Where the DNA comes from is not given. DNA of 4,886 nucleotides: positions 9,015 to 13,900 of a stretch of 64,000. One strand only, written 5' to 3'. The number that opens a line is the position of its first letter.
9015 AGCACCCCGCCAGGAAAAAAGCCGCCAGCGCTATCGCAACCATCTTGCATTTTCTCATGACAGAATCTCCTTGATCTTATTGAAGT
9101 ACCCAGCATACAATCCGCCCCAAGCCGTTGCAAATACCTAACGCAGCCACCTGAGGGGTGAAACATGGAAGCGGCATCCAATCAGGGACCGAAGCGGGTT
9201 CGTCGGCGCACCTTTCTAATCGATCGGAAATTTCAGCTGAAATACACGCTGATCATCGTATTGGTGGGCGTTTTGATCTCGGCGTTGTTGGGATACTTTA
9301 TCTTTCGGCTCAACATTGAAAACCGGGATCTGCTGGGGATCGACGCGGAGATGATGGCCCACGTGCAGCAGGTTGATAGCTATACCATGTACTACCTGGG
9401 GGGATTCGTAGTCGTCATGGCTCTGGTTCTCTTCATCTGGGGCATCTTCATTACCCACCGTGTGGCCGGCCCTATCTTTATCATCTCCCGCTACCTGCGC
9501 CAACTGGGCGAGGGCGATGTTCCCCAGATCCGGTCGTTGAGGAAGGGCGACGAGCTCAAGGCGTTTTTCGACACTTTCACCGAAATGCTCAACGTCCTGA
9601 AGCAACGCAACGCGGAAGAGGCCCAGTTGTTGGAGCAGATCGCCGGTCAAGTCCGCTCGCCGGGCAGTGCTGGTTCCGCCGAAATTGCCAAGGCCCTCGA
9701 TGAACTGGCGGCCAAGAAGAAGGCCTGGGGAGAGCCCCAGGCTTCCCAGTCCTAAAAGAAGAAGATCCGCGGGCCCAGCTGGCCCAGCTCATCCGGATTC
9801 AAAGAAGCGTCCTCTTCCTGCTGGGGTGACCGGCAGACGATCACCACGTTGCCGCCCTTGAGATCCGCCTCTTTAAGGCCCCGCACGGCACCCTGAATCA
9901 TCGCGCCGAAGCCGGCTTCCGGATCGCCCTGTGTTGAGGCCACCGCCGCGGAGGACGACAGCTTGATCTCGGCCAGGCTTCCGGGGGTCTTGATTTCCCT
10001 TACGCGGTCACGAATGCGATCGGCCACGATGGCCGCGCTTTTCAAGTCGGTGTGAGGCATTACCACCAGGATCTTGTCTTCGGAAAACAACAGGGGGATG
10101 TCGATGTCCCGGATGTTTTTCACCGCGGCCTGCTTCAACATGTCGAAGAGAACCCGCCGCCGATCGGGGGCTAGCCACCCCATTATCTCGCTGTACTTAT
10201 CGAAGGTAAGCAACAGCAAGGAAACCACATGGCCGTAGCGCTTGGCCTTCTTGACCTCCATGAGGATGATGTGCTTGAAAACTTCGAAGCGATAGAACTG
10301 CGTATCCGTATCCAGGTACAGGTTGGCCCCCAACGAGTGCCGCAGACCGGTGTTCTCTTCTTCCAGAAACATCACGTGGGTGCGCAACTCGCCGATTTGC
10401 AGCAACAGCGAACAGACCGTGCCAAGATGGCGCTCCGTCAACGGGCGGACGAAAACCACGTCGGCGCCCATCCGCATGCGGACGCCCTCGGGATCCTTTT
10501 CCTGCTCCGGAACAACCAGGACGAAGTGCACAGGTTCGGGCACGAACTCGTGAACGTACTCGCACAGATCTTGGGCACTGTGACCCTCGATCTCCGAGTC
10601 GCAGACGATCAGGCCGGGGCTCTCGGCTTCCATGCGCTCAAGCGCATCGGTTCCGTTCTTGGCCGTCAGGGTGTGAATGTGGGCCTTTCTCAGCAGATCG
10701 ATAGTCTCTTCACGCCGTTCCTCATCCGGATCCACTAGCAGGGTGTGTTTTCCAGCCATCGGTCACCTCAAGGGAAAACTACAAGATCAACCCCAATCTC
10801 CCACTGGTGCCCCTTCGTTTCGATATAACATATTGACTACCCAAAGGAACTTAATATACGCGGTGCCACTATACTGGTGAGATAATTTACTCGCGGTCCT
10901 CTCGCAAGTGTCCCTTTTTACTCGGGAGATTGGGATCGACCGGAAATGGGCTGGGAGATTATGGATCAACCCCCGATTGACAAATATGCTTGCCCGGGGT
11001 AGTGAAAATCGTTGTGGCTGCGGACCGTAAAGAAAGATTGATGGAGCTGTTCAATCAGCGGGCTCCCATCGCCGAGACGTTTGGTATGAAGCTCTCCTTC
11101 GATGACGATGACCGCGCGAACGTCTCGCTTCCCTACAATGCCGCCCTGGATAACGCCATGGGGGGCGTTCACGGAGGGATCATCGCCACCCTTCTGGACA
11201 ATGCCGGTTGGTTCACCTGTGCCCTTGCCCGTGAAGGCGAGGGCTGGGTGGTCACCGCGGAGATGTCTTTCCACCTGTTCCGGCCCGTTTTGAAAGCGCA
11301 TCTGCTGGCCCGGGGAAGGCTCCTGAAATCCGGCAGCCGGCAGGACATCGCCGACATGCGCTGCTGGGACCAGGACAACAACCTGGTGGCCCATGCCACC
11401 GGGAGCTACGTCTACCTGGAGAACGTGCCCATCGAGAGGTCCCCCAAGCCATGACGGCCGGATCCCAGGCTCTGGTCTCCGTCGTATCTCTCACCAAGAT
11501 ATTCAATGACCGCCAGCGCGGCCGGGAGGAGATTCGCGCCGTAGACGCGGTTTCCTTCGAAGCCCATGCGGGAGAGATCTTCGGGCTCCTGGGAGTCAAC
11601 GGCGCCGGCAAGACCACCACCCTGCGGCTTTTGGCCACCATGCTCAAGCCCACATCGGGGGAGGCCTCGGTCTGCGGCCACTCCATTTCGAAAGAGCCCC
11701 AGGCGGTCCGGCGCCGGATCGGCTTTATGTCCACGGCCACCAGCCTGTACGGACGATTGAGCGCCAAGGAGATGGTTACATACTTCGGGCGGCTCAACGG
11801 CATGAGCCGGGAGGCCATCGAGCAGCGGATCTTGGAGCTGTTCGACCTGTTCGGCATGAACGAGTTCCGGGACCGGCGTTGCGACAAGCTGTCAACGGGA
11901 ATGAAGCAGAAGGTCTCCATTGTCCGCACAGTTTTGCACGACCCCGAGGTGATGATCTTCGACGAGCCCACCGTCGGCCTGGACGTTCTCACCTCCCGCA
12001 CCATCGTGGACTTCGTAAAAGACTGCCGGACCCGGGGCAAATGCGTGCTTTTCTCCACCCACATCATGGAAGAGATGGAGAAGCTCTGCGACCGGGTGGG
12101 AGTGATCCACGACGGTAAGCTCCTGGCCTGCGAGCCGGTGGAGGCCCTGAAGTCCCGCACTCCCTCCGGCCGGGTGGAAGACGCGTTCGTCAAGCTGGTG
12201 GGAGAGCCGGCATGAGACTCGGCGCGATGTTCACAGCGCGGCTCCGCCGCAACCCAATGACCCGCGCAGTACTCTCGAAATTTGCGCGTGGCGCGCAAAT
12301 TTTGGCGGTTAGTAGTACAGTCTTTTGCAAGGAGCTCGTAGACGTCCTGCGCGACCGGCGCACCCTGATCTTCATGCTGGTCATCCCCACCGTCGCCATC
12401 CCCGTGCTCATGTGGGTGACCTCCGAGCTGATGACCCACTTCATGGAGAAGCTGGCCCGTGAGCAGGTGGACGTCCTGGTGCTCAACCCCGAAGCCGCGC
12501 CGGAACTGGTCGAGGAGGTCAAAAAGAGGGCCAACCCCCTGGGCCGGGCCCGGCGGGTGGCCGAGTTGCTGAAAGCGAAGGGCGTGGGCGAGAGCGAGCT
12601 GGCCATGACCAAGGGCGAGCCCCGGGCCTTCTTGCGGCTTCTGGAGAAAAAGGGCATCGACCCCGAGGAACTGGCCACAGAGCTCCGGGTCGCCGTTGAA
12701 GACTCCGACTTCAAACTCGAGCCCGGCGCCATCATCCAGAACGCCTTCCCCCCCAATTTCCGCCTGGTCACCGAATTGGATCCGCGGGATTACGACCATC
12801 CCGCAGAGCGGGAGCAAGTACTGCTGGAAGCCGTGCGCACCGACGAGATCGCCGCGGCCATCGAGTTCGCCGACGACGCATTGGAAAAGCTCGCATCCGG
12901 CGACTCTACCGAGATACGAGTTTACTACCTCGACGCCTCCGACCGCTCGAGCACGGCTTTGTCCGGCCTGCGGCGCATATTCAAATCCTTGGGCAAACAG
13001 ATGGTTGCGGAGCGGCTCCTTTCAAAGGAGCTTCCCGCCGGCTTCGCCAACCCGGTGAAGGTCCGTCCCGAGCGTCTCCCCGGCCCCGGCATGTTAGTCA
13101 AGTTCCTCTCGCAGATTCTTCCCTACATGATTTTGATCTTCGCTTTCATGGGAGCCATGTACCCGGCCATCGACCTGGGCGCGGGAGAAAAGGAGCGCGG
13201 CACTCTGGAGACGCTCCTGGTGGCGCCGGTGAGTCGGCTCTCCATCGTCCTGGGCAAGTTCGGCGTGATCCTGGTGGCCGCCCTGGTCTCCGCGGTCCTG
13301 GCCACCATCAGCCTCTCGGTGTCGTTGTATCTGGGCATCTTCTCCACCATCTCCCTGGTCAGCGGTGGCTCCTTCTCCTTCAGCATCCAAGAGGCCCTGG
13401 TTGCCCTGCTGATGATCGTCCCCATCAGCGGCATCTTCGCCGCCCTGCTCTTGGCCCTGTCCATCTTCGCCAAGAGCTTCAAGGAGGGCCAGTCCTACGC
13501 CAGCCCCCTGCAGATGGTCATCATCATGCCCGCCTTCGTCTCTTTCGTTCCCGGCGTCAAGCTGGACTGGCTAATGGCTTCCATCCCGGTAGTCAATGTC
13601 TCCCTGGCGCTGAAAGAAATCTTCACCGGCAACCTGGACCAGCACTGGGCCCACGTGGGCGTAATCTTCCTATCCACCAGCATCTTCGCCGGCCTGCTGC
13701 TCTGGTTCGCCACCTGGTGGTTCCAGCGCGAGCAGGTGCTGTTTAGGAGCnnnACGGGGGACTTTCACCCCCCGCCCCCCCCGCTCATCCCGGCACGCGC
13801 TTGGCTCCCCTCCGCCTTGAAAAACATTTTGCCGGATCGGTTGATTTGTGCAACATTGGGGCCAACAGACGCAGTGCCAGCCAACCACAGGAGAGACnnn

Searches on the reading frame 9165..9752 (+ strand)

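Call 4: search_protein_families(library=pfam, proteins=[window:9165-9752:+], max_evalue=0.1)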
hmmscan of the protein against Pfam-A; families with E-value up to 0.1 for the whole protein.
window:9165-9752:+ (196 aa): 4 families
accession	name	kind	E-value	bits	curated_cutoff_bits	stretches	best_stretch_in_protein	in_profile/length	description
PF07395.17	Mig-14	-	0.007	16.2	22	1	111-189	77-153/264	Mig-14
PF02687.27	FtsX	-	0.0094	16.4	25.5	1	25-97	48-113/120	FtsX-like permease C-terminal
PF13273.12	DUF4064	-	0.034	14.8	32.1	1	21-108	2-95/102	Protein of unknown function (DUF4064)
PF06295.17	ZapG-like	-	0.053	14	33.5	0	129-159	45-75/123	Z-ring associated protein G-like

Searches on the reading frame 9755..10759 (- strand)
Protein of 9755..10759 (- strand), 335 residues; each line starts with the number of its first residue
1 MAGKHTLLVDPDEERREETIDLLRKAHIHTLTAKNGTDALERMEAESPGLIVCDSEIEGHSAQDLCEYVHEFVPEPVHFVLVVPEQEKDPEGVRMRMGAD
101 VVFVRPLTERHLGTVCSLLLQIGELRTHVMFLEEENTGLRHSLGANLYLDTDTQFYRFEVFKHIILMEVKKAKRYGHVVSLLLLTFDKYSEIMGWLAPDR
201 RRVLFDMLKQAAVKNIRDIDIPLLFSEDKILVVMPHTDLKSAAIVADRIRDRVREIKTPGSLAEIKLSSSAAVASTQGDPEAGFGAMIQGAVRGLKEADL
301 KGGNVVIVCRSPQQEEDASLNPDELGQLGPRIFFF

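Call 4: search_protein_families(library=pfam, proteins=[window:9755-10759:-], max_evalue=0.1)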
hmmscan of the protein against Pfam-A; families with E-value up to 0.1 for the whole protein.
window:9755-10759:- (335 aa): 2 families
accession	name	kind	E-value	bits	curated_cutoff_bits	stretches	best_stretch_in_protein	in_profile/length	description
PF00990.26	GGDEF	-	1.7e-08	34.8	23.8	1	149-304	3-160/161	Diguanylate cyclase, GGDEF domain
PF00072.30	Response_reg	-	5.1e-07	30.3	30.2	1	7-112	2-106/111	Response regulator receiver domain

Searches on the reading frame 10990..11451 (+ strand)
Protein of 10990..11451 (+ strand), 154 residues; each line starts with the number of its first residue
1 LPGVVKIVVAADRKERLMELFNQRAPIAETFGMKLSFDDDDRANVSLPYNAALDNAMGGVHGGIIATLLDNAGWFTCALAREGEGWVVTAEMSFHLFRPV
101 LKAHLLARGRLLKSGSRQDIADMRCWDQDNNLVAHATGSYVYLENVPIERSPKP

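Call 4: search_protein_families(library=pfam, proteins=[window:10990-11451:+], max_evalue=0.1)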
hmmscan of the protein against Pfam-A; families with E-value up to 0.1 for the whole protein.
window:10990-11451:+ (154 aa): 5 families
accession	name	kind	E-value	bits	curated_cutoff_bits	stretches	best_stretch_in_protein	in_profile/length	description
PF03061.28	4HBT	-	4.1e-08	33.9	20.6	1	57-133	1-78/79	Thioesterase superfamily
PF09500.16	YiiD_C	-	0.0021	18.4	27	1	16-103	3-92/144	Putative thioesterase (yiiD_Cterm)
PF20789.3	4HBT_3C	-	0.0058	17.3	24.1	1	75-137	70-135/140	Acyl-CoA thioesterase C-terminal domain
PF14539.12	DUF4442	-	0.0073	16.9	25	1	15-72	3-60/132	Domain of unknown function (DUF4442)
PF13622.12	4HBT_3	-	0.037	14.7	24.3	1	57-140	8-82/83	Acyl-CoA thioesterase N-terminal domain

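Call 5: search_protein_families(library=ncbifam, proteins=[window:10990-11451:+], max_evalue=0.1)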
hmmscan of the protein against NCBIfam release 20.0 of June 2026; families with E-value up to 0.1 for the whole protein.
window:10990-11451:+ (154 aa): 6 families
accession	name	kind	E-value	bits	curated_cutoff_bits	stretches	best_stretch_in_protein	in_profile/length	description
TIGR00369.1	unchar_dom_1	domain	2.9e-19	69.3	36.6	1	27-141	2-116/117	hotdog fold thioesterase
NF008675.0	PRK11688.1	equivalog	9e-12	45.1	107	2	11-79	9-79/156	thioesterase family protein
TIGR02286.1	PaaD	equivalog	9.5e-08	32.2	118.9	1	29-139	2-110/114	hydroxyphenylacetyl-CoA thioesterase PaaI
NF007631.0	PRK10293.1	equivalog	0.0004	20.1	226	1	39-134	32-127/136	1,4-dihydroxy-2-naphthoyl-CoA hydrolase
NF007607.0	PRK10254.1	equivalog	0.006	16.6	237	1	31-128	24-121/137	proofreading thioesterase EntH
NF047425.1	MenI_Listeria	exception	0.044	13.5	185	1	27-134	3-110/122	1,4-dihydroxy-2-naphthoyl-CoA hydrolase MenI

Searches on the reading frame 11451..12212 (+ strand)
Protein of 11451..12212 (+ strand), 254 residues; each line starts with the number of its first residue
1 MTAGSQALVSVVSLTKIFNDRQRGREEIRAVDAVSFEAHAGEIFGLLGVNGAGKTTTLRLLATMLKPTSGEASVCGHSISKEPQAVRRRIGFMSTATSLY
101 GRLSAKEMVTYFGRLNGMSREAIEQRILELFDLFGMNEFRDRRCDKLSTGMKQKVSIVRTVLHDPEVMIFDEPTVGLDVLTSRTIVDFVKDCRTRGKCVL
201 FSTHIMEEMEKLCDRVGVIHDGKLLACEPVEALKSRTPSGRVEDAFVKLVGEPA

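Call 4: search_protein_families(library=pfam, proteins=[window:11451-12212:+], max_evalue=0.1)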
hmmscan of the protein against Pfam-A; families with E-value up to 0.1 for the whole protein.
window:11451-12212:+ (254 aa): 6 families
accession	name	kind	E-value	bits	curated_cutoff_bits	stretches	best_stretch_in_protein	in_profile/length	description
PF00005.33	ABC_tran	-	1.5e-30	107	25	1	32-174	2-136/137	ABC transporter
PF13304.12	AAA_21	-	2e-11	45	27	2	145-209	236-303/304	AAA domain, putative AbiEii toxin, Type IV TA system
PF00448.28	SRP54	-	0.008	16.3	22.7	1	46-68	6-28/196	SRP54-type protein, GTPase domain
PF13604.12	AAA_30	-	0.015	15.4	27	1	43-92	20-68/191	AAA domain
PF03266.21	NTPase_1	-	0.054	13.8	23.9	0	48-94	6-49/168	NTPase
PF13401.12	AAA_22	-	0.076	13.8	27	0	46-89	10-53/130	AAA domain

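Call 5: search_protein_families(library=ncbifam, proteins=[window:11451-12212:+], max_evalue=0.1)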
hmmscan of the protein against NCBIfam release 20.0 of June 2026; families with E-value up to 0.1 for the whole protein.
window:11451-12212:+ (254 aa): 197 families (the best 25 are shown)
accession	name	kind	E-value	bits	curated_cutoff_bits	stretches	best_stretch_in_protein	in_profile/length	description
TIGR01188.1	drrA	subfamily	3.6e-72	243.2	312.45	1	26-240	4-218/302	daunorubicin resistance ABC transporter, ATP-binding protein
NF033858.1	ABC2_perm_RbbA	equivalog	2e-58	198.1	1050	1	27-251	278-502/909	ribosome-associated ATPase/putative transporter RbbA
TIGR03522.1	GldA_ABC_ATP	equivalog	5.1e-54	183.8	402.6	1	9-236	3-222/301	gliding motility-associated ABC transporter ATP-binding subunit GldA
TIGR03864.1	PQQ_ABC_ATP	hypoth_equivalog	1.2e-50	172.2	302.25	1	28-249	14-235/236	ABC transporter, ATP-binding subunit, PQQ-dependent alcohol dehydrogenase system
NF010060.0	PRK13537.1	equivalog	2.3e-49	168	521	1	22-227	22-227/314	nodulation factor ABC transporter ATP-binding protein NodI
NF010059.0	PRK13536.1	equivalog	3.8e-46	157.4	549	1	26-226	54-254/342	nodulation factor ABC transporter ATP-binding protein NodI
TIGR01288.1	nodI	equivalog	1.4e-42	145.7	424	1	30-229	19-218/303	nodulation factor ABC transporter ATP-binding protein NodI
TIGR03740.1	galliderm_ABC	subfamily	5.9e-41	140.6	309.75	1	28-225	13-203/223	lantibiotic protection ABC transporter ATP-binding subunit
TIGR02314.1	ABC_MetN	equivalog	5.9e-37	127.4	499.7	1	10-236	3-231/343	methionine ABC transporter ATP-binding protein MetN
TIGR04521.1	ECF_ATPase_2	equivalog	5.9e-36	124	330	1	25-230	15-229/279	energy-coupling factor transporter ATPase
NF047565.1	PSM_export_PmtA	equivalog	8e-36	123.8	350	1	31-234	17-216/282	phenol-soluble modulin export ABC transporter ATP-binding protein PmtA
TIGR01186.1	proV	subfamily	8.6e-36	123.8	326.6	1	29-226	7-210/363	betaine/proline/choline family ABC transporter ATP-binding protein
TIGR04406.1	LPS_export_lptB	equivalog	2.4e-35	121.9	240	1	29-227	15-216/239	LPS export ABC transporter ATP-binding protein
NF040933.2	ABC_arch_GlcV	equivalog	1.2e-34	119.7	450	1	9-228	3-224/357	glucose ABC transporter ATP-binding protein GlcV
NF010171.0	PRK13652.1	equivalog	2.2e-34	118.9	476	1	26-232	15-224/277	cobalt transporter ATP-binding subunit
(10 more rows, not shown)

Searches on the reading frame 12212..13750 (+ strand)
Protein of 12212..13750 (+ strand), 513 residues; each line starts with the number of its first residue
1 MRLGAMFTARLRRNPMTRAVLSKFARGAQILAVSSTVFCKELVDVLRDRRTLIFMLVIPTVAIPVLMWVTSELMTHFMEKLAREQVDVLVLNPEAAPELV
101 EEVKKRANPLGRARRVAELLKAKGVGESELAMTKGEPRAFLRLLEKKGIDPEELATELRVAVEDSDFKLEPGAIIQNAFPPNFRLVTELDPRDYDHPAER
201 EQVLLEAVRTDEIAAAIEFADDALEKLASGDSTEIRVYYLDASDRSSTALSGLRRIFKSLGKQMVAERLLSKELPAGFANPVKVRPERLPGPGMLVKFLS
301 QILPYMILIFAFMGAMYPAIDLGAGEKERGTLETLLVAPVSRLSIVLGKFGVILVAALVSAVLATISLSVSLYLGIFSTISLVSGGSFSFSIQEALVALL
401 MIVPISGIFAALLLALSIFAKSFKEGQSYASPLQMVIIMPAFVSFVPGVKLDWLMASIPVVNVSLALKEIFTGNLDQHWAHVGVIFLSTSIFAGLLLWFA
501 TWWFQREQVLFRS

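Call 4: search_protein_families(library=pfam, proteins=[window:12212-13750:+], max_evalue=0.1)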
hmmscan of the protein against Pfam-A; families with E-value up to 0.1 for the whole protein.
window:12212-13750:+ (513 aa): 4 families
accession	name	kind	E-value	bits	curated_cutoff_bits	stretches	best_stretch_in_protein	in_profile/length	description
PF12698.13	ABC2_membrane_3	-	1.3e-27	97.3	31.6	1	49-500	1-345/347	ABC-2 family transporter protein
PF12679.13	ABC2_membrane_2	-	3.6e-23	82.7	27.2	1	36-506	2-280/283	ABC-2 family transporter protein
PF12730.13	ABC2_membrane_4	-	3.9e-06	27.4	27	1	305-422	54-164/179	ABC-2 family transporter protein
PF18936.5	DUF5684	-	0.033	15.2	27.4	0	44-93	15-64/81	Family of unknown function (DUF5684)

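Call 5: search_protein_families(library=ncbifam, proteins=[window:12212-13750:+], max_evalue=0.1)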
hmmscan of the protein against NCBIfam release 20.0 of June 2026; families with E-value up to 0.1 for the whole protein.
window:12212-13750:+ (513 aa): 4 families
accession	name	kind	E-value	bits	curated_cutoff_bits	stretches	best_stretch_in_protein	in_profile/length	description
NF041647.1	ABC_perm_CPBP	equivalog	3.1e-109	366.5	435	1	35-512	6-400/636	ABC transporter permease subunit/CPBP intramembrane protease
NF033858.1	ABC2_perm_RbbA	equivalog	5.3e-06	24.6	1050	1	200-413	619-826/909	ribosome-associated ATPase/putative transporter RbbA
NF038293.1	permease_SagH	equivalog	0.00032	19.6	450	0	38-74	5-41/370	SagH family ABC transporter permease subunit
TIGR03518.1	ABC_perm_GldF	equivalog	0.075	13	288.5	0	316-413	64-160/240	gliding motility-associated ABC transporter permease subunit GldF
